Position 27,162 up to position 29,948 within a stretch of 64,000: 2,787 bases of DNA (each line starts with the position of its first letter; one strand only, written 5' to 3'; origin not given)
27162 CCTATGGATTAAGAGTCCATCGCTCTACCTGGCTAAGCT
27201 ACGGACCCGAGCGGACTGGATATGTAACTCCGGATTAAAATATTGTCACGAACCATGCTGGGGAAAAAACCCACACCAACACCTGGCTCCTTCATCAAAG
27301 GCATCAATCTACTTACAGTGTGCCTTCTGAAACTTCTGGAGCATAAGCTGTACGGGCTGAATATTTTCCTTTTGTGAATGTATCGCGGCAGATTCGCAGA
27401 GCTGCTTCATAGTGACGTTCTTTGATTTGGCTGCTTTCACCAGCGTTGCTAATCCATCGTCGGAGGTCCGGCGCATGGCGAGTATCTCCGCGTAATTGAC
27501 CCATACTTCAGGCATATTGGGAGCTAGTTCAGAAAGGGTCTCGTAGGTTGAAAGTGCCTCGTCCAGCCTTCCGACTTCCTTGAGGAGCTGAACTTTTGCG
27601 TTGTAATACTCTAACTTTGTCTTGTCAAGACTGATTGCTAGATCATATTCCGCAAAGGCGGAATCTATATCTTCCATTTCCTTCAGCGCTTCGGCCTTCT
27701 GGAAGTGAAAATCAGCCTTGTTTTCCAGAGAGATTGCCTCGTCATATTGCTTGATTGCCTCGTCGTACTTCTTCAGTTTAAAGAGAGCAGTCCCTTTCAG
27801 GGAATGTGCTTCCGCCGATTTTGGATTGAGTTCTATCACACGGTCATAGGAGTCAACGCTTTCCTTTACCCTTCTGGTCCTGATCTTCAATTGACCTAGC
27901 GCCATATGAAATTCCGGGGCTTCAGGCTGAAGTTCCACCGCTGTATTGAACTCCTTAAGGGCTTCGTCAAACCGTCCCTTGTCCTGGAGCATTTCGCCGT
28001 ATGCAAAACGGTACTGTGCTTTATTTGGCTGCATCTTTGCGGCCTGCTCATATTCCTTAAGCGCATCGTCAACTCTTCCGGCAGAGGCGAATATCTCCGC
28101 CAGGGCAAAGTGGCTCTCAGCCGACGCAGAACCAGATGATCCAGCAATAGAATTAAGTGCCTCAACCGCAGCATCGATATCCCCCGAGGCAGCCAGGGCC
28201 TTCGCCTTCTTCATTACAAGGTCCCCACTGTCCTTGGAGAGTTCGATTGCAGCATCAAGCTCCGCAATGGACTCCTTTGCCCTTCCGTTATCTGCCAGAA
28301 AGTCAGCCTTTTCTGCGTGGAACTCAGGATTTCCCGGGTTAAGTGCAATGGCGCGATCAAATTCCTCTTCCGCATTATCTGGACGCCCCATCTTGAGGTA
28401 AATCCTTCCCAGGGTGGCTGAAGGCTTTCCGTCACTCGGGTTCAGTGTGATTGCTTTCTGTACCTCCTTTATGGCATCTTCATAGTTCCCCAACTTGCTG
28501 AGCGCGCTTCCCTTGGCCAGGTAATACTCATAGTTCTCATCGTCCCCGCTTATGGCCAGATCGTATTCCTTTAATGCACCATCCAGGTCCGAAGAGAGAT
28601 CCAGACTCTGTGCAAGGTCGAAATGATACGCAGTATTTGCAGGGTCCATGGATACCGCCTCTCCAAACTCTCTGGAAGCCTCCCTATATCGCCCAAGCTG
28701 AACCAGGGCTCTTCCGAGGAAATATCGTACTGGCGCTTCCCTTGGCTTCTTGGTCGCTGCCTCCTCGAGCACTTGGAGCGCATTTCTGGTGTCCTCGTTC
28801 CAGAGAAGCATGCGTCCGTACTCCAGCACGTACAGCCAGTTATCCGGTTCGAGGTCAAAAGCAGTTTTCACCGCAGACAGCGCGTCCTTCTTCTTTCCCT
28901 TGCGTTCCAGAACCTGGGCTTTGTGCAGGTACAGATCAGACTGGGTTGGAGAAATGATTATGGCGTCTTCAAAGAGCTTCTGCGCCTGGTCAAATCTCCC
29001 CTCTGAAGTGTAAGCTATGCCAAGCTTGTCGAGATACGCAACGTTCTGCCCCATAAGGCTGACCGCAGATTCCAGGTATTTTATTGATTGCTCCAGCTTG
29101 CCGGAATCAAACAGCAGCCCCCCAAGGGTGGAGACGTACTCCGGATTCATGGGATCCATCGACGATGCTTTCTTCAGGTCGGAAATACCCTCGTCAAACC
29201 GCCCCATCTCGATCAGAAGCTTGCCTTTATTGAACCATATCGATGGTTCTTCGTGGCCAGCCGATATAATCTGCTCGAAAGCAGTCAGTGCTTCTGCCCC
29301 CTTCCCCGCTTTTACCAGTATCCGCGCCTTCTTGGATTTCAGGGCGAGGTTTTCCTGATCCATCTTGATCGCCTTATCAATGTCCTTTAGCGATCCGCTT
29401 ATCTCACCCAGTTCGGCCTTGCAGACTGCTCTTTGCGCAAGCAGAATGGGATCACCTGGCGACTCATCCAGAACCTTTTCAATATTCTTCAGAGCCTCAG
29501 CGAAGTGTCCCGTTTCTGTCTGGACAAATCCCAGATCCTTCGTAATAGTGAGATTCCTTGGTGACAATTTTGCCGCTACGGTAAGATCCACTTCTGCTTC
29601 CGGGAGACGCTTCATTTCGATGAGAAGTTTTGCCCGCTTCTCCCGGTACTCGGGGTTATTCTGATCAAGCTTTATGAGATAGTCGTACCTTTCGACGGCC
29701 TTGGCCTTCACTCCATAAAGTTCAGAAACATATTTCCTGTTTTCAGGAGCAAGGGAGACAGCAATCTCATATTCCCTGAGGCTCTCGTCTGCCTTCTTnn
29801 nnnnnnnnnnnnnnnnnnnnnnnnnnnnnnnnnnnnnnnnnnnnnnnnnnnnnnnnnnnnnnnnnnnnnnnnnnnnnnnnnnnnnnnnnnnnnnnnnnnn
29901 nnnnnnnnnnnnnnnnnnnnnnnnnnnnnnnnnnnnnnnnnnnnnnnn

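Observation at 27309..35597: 8.3-kb gene encoding a 2762-aa protein made almost only of TPR repeats, divergent from the ribosomal superoperon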

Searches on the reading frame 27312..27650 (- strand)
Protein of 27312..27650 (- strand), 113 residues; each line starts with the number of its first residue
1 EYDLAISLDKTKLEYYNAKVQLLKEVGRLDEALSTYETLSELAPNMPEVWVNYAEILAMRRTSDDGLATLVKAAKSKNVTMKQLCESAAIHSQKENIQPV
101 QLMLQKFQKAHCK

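Call 83: search_protein_families(library=pfam, proteins=[window:27312-27650:-], max_evalue=1)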
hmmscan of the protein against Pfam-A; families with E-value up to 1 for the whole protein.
window:27312-27650:- (113 aa): 14 families
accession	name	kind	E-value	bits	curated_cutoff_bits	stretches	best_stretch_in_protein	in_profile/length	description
PF13431.12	TPR_17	-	8.1e-06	26.2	24.4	2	2-33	2-33/34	Tetratricopeptide repeat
PF13428.12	TPR_14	-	4.8e-05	24.1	23.5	1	15-56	3-44/44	Tetratricopeptide repeat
PF14559.12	TPR_19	-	0.00015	22.5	25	1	27-73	5-51/68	Tetratricopeptide repeat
PF13432.12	TPR_16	-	0.00042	21.2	32.7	1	18-73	2-56/65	Tetratricopeptide repeat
PF13181.12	TPR_8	-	0.00086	19.7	25.7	1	14-45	2-33/34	Tetratricopeptide repeat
PF13414.12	TPR_11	-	0.0024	17.9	26.8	1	25-56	6-37/42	TPR repeat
PF25802.1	WWC1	-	0.0077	16.6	27.8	1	8-91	41-121/135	WWC1-like, helical hairpin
PF23914.1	TPR_CcmH_CycH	-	0.016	15.4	42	1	25-98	62-138/158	Cytochrome c-type biogenesis protein H TPR domain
PF24575.1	TPR_Slam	-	0.017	16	35.2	1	18-59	52-93/104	Surface lipoprotein assembly modifier, N-terminal TPR repeats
PF13176.12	TPR_7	-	0.023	15.2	27.9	1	22-46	8-32/36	Tetratricopeptide repeat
PF07719.23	TPR_2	-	0.034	14.7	27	1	22-45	10-33/34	Tetratricopeptide repeat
PF23241.1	HAT_PRP39_C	-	0.038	14.5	33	1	8-109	20-121/139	PRP39 C-terminal HAT repeat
PF22860.2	DUF7017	-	0.046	14.2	27.5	1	14-97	4-87/141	Domain of unknown function (DUF7017)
PF23231.1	HAT_Syf1_CNRKL1_C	-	0.064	12.4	27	1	15-62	101-148/397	Pre-mRNA-splicing factor Syf1/CRNKL1 C-terminal HAT repeat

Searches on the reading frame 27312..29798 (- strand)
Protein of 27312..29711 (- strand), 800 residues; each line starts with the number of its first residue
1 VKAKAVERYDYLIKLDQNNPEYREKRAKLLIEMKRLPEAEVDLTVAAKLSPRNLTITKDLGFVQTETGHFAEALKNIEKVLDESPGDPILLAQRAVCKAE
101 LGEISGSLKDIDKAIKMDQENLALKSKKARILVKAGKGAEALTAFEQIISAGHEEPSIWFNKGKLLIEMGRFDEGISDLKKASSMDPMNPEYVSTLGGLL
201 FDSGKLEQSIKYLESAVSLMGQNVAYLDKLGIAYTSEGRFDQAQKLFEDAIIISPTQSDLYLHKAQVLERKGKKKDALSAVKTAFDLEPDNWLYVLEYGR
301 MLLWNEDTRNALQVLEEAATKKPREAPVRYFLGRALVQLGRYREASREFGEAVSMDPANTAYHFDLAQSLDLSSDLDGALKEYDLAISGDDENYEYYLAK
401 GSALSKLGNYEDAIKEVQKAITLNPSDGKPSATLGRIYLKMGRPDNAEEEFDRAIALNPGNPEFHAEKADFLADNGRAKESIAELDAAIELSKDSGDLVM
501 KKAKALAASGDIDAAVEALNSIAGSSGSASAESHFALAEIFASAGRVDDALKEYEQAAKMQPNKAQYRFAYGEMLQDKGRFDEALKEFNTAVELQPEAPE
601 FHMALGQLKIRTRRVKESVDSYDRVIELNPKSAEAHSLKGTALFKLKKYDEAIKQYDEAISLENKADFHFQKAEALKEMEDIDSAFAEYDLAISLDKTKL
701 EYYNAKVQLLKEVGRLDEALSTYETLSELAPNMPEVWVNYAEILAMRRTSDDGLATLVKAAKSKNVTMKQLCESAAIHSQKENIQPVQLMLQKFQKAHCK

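Call 61: find_homologous_proteins(query=window:27312-29711:-, max_evalue=1e-20)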
Query window:27312-29711:- (800 aa): 112 proteins with E <= 1e-20 among 8000 candidates.
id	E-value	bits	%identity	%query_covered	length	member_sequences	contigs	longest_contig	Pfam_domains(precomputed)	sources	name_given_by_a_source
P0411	1.4e-50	191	23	61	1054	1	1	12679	PF13414.13,PF12950.14,PF12569.15,PF13374.13,PF24575.2,PF00515.35,PF13424.13,PF13429.13,PF07719.24,PF13174.13,PF25063.1,PF13431.13,PF23914.2,PF25062.2,PF13176.13,PF13428.13,PF13676.12,PF14559.13,PF25575.1,PF10516.16,PF13371.13,PF12895.14,PF21033.5,PF13432.13,PF13181.13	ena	-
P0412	2.2e-50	190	22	91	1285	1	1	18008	PF03704.24,PF13414.13,PF12569.15,PF24575.2,PF07714.24,PF00069.32,PF00515.35,PF13424.13,PF23233.2,PF07719.24,PF13174.13,PF13431.13,PF23914.2,PF13176.13,PF13428.13,PF04733.21,PF14559.13,PF13371.13,PF17826.8,PF12895.14,PF21033.5,PF13432.13,PF13181.13,PF01239.29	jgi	jgi:tetratricopeptide (TPR) repeat protein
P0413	4.8e-48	183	20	81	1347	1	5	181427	PF03704.24,PF12862.14,PF13414.13,PF12569.15,PF24575.2,PF00515.35,PF13424.13,PF13429.13,PF14561.13,PF07719.24,PF13174.13,PF13431.13,PF23914.2,PF25062.2,PF25058.2,PF13176.13,PF13428.13,PF14559.13,PF07219.20,PF25575.1,PF13371.13,PF12895.14,PF21033.5,PF13432.13,PF13181.13,PF01239.29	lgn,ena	-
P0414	1.3e-46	178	30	45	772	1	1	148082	PF03704.24,PF13431.13,PF09976.16,PF23914.2,PF13414.13,PF13176.13,PF13428.13,PF13844.13,PF13374.13,PF14559.13,PF13371.13,PF00515.35,PF12895.14,PF13424.13,PF21033.5,PF13432.13,PF13181.13,PF07719.24,PF13174.13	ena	-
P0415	5.3e-43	166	24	75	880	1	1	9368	PF03704.24,PF16068.11,PF25060.1,PF13414.13,PF01535.27,PF13374.13,PF07721.21,PF24575.2,PF02259.30,PF00515.35,PF13424.13,PF13429.13,PF14561.13,PF07719.24,PF13174.13,PF20308.5,PF25063.1,PF13431.13,PF23914.2,PF25062.2,PF13176.13,PF13428.13,PF04733.21,PF25064.2,PF14559.13,PF13371.13,PF12895.14,PF21033.5,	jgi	jgi:tetratricopeptide (TPR) repeat protein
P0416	4.0e-41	160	22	78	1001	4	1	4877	PF03704.24,PF09976.16,PF25060.1,PF13414.13,PF21545.4,PF01535.27,PF12569.15,PF09613.17,PF13374.13,PF07721.21,PF24575.2,PF25068.3,PF00515.35,PF13424.13,PF28559.1,PF13429.13,PF14561.13,PF07719.24,PF13174.13,PF20308.5,PF25063.1,PF14853.13,PF13431.13,PF23914.2,PF25062.2,PF25058.2,PF23300.4,PF13176.13,PF1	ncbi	-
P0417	1.0e-40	158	22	62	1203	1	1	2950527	PF25063.1,PF14853.13,PF13431.13,PF23914.2,PF25060.1,PF25062.2,PF13414.13,PF13176.13,PF12569.15,PF13428.13,PF13191.13,PF14559.13,PF13371.13,PF00515.35,PF12895.14,PF13424.13,PF21033.5,PF13432.13,PF13181.13,PF01239.29,PF07719.24,PF13174.13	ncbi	-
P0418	1.2e-40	158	27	50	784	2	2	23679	PF03704.24,PF09976.16,PF13414.13,PF13374.13,PF24575.2,PF07714.24,PF00069.32,PF00515.35,PF13424.13,PF13429.13,PF14561.13,PF07719.24,PF13174.13,PF20308.5,PF25063.1,PF13431.13,PF23914.2,PF25062.2,PF13176.13,PF13428.13,PF25064.2,PF14559.13,PF27595.1,PF13371.13,PF17874.8,PF12895.14,PF21033.5,PF13432.13,P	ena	-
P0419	9.9e-37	145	26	44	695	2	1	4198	PF03704.24,PF13414.13,PF12569.15,PF13374.13,PF07721.21,PF24575.2,PF00515.35,PF13424.13,PF13429.13,PF14561.13,PF07719.24,PF13174.13,PF20308.5,PF25063.1,PF13431.13,PF23914.2,PF25062.2,PF07720.19,PF13176.13,PF24885.2,PF13428.13,PF25064.2,PF14559.13,PF13371.13,PF12895.14,PF21033.5,PF13432.13,PF13181.13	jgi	jgi:tetratricopeptide (TPR) repeat protein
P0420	1.9e-36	144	29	41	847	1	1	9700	PF03704.24,PF13431.13,PF23914.2,PF13414.13,PF13428.13,PF13374.13,PF14559.13,PF13371.13,PF00515.35,PF13424.13,PF21033.5,PF13432.13,PF13429.13,PF13181.13,PF01239.29,PF07719.24,PF13174.13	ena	-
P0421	4.1e-36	143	25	58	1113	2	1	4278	PF13431.13,PF13365.13,PF23914.2,PF25062.2,PF12862.14,PF13414.13,PF12569.15,PF13428.13,PF13374.13,PF14559.13,PF13371.13,PF00515.35,PF12895.14,PF13424.13,PF21033.5,PF13432.13,PF13181.13,PF01239.29,PF07719.24,PF13174.13,PF00089.33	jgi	jgi:tetratricopeptide (TPR) repeat protein/S1-C subfamily serine protease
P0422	5.2e-36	143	24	73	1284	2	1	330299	PF13431.13,PF23914.2,PF25062.2,PF13414.13,PF25058.2,PF13428.13,PF25064.2,PF14559.13,PF00515.35,PF12895.14,PF13424.13,PF21033.5,PF13432.13,PF09295.17,PF13181.13,PF07719.24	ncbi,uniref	ncbi:tetratricopeptide repeat protein [Actinokineospora diospyrosa]|uniref:tetratricopeptide repeat 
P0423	5.3e-35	139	22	72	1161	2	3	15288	PF03704.24,PF09976.16,PF25060.1,PF13414.13,PF12569.15,PF23241.2,PF13374.13,PF07721.21,PF24575.2,PF07714.24,PF00069.32,PF25068.3,PF00515.35,PF13424.13,PF13429.13,PF14561.13,PF07719.24,PF01636.30,PF13174.13,PF20308.5,PF25063.1,PF13431.13,PF23914.2,PF25062.2,PF20225.5,PF25058.2,PF13176.13,PF13428.13,PF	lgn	-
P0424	6.5e-35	139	27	48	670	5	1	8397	PF03704.24,PF13431.13,PF23914.2,PF13414.13,PF13176.13,PF12569.15,PF13428.13,PF13374.13,PF14559.13,PF02259.30,PF13371.13,PF00515.35,PF13424.13,PF21033.5,PF13432.13,PF13181.13,PF12968.14,PF01239.29,PF07719.24,PF13174.13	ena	-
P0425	1.8e-34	138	26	45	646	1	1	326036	PF03704.24,PF13431.13,PF23914.2,PF25062.2,PF13414.13,PF13176.13,PF12569.15,PF13428.13,PF13374.13,PF07721.21,PF14559.13,PF24575.2,PF10516.16,PF13371.13,PF00515.35,PF12895.14,PF13424.13,PF21033.5,PF13432.13,PF13181.13,PF07719.24,PF13174.13,PF20308.5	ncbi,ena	-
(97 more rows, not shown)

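Call 75: predict_structure(alignment_id=A3)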
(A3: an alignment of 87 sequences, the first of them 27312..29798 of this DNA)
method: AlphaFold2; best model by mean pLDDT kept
length: 829 residues; sequences in the alignment: 87
mean_pLDDT: 84.8   pTM: 0.61
mean pLDDT of the five models: 84.8, 84.6, 83.1, 82.7, 82.7
residues with pLDDT >= 90: 541; 70-90: 108; 50-70: 115; < 50: 65
segments of 3 or more residues with pLDDT < 50: 65-95, 253-283
pLDDT, mean of each block of 10 residues (from residue 1): 65 74 66 57 60 66 46 34 37 61 92 93 94 95 95 94 94 95 92 89 89 83 75 66 62 44 39 37 67 87 93 92 95 96 96 96 96 98 97 98 97 98 98 98 98 98 97 98 98 97 95 96 91 94 93 79 93 94 96 96 97 98 97 98 98 98 98 98 98 98 98 98 96 96 93 90 84 75 69 65 64 64 60
secondary structure, 60 per line:
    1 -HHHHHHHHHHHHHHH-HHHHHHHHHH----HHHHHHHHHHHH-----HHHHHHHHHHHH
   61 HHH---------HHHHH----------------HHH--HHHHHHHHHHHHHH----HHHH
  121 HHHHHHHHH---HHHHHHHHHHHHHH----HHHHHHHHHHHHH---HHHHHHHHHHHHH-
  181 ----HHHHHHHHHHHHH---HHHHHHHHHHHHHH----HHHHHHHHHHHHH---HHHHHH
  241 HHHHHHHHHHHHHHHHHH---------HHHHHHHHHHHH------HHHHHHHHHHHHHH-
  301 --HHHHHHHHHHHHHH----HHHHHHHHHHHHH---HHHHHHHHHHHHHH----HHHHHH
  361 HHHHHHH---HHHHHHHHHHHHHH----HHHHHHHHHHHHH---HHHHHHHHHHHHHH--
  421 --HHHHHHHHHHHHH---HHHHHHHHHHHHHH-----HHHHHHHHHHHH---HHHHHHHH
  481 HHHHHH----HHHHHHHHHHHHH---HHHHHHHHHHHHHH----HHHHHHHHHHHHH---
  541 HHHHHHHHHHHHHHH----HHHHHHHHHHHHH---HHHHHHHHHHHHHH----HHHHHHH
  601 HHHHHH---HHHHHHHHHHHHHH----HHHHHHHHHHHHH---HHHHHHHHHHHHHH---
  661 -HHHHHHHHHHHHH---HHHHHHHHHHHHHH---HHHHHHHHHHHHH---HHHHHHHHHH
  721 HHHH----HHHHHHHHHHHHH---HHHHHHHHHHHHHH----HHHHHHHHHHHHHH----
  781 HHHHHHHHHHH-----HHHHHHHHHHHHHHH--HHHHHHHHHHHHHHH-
elements in order (helices of 4 or more, strands of 3 or more residues): H2-16 H18-27 H32-43 H49-63 H73-77 H99-112 H117-129 H133-146 H151-163 H167-179 H185-197 H201-214 H219-231 H235-258 H268-279 H286-299 H303-316 H321-333 H337-350 H355-367 H371-384 H389-401 H405-418 H423-435 H439-452 H458-469 H473-486 H491-503 H507-520 H525-537 H541-555 H560-572 H576-589 H594-606 H610-623 H628-640 H644-657 H662-674 H678-691 H695-707 H711-724 H729-741 H745-758 H763-776 H781-791 H797-811 H814-828
